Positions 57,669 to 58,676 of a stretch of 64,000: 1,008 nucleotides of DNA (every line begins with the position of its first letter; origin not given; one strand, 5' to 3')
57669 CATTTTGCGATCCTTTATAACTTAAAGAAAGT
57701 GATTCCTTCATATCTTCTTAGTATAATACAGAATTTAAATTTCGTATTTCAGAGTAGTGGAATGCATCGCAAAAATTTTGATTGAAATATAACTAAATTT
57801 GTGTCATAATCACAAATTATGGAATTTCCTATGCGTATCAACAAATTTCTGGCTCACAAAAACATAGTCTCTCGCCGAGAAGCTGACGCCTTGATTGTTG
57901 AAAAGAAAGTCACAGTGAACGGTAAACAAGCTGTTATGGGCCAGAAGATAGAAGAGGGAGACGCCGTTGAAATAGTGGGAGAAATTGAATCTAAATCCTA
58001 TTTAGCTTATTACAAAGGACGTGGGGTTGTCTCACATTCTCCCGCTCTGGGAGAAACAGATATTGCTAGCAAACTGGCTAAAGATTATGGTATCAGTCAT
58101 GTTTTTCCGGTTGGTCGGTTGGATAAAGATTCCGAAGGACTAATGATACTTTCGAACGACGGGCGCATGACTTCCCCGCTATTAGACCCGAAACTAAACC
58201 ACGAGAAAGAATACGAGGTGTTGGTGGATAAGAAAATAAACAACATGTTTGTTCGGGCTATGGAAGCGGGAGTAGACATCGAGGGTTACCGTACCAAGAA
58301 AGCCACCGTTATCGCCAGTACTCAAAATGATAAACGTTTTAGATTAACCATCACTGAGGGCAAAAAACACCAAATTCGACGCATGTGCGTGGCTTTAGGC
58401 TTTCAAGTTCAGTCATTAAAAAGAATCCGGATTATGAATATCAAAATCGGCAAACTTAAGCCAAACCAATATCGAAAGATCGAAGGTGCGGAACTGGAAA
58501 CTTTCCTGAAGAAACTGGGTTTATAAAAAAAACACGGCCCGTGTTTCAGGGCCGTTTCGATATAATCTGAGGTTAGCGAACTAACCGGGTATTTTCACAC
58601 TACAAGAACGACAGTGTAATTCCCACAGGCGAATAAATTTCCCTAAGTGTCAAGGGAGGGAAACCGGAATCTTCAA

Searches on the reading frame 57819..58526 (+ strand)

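Call 10: search_protein_families(library=pfam, proteins=[window:57819-58526:+], max_evalue=0.001)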
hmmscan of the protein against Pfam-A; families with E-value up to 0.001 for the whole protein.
window:57819-58526:+ (235 aa): 2 families
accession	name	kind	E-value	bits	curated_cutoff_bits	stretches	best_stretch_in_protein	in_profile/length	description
PF00849.27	PseudoU_synth_2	-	3.3e-19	70.1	26.8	1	61-190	2-150/152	RNA pseudouridylate synthase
PF01479.30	S4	-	8.2e-08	32.3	22.8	1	5-49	1-47/48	S4 domain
